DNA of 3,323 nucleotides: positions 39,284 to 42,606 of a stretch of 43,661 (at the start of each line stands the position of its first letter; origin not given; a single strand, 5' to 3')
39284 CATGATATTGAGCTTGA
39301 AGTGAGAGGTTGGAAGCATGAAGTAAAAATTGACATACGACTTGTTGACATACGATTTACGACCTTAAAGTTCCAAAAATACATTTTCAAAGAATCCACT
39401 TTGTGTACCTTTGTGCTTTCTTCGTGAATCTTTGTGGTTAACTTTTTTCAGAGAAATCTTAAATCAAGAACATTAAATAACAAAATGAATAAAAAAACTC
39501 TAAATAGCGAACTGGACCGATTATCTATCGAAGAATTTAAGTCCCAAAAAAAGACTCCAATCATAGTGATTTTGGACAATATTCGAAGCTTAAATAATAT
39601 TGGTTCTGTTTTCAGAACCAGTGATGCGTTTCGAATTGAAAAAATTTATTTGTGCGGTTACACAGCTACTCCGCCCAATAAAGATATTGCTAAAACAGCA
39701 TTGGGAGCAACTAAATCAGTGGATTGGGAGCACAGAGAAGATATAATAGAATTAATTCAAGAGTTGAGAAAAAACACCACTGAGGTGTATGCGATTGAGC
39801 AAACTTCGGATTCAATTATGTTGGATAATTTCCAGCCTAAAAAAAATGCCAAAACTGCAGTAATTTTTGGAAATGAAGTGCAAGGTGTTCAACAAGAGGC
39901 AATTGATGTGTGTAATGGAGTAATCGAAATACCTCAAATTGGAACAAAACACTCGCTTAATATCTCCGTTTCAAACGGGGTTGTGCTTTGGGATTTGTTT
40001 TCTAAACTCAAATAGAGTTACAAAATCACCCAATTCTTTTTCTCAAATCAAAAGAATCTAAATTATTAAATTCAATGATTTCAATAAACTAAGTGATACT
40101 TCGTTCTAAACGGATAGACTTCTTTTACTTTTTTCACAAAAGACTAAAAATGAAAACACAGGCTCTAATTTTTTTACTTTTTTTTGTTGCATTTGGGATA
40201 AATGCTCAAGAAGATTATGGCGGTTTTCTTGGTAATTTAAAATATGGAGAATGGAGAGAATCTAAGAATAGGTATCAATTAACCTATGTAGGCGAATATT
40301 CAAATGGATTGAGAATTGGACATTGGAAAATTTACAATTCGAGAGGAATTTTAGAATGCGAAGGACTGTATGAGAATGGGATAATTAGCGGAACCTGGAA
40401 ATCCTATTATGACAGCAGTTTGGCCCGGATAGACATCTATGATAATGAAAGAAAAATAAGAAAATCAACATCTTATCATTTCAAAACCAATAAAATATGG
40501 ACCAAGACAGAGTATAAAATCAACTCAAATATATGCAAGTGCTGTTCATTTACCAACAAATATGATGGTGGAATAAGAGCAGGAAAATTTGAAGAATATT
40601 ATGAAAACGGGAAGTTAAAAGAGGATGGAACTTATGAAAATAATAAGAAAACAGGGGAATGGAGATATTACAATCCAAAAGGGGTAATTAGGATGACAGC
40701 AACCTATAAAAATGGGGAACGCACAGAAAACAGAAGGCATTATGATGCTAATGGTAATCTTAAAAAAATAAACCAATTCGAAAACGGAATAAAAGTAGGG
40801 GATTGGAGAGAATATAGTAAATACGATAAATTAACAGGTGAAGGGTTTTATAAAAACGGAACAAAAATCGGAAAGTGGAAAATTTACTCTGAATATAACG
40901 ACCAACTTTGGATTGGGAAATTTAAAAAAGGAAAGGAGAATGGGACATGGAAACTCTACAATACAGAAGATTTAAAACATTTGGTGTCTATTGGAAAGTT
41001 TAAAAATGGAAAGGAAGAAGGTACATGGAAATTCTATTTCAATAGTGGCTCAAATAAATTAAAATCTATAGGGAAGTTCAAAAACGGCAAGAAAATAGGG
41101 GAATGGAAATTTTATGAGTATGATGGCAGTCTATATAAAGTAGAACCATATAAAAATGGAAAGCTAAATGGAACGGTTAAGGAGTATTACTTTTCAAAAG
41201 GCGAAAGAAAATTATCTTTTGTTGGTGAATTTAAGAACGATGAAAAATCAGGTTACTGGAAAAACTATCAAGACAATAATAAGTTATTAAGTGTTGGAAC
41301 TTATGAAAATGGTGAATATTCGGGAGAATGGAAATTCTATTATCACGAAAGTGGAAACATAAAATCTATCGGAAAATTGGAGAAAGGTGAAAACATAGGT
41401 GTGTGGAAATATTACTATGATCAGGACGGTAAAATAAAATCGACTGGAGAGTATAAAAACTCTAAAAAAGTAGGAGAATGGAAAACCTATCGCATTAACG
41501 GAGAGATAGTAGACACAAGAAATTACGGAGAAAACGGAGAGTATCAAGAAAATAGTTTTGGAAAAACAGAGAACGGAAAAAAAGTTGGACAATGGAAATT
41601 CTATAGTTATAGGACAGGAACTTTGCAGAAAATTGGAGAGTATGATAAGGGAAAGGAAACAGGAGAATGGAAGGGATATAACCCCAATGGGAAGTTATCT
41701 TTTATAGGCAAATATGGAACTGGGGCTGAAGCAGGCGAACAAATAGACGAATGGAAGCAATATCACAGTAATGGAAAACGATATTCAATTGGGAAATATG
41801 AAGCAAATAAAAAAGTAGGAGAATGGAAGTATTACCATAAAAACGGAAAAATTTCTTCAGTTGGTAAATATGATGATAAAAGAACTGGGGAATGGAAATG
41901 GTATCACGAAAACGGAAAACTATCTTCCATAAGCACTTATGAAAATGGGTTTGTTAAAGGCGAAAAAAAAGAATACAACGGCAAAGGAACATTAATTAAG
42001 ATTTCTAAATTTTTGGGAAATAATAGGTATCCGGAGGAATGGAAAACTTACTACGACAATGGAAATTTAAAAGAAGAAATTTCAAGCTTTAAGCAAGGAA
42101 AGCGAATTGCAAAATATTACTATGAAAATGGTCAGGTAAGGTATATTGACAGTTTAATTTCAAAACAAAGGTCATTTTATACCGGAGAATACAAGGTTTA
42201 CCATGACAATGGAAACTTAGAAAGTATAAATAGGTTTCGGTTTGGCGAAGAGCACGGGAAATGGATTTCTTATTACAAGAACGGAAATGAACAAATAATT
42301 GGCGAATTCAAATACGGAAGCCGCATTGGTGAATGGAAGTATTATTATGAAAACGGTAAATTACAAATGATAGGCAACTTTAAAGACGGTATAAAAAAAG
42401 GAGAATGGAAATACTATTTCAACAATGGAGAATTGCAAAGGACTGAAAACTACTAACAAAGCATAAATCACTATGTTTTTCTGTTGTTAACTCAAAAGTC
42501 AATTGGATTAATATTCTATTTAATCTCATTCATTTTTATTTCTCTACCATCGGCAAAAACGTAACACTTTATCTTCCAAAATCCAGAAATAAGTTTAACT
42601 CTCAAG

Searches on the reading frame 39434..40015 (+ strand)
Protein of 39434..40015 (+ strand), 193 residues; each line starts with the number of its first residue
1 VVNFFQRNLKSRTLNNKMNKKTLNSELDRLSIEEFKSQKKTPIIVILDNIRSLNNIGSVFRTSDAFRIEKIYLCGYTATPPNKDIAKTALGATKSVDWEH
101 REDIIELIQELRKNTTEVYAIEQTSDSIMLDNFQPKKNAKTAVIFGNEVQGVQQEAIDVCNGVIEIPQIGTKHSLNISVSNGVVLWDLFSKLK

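Call 6: search_protein_families(library=pfam, proteins=[window:39434-40015:+], max_evalue=0.001)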
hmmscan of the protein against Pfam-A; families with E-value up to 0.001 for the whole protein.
window:39434-40015:+ (193 aa): 1 family
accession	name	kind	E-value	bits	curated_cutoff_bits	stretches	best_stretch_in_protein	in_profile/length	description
PF00588.24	SpoU_methylase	-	5.7e-32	111.2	29.7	1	43-186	2-142/142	SpoU rRNA Methylase family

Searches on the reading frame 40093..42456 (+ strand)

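Call 6: search_protein_families(library=pfam, proteins=[window:40093-42456:+], max_evalue=0.001)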
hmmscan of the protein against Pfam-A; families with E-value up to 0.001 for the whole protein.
window:40093-42456:+ (787 aa): 1 family
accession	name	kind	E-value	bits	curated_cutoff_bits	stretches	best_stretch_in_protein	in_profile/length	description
PF07661.19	MORN_2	-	2.7e-44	144.3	29.6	3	597-618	1-22/22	MORN repeat variant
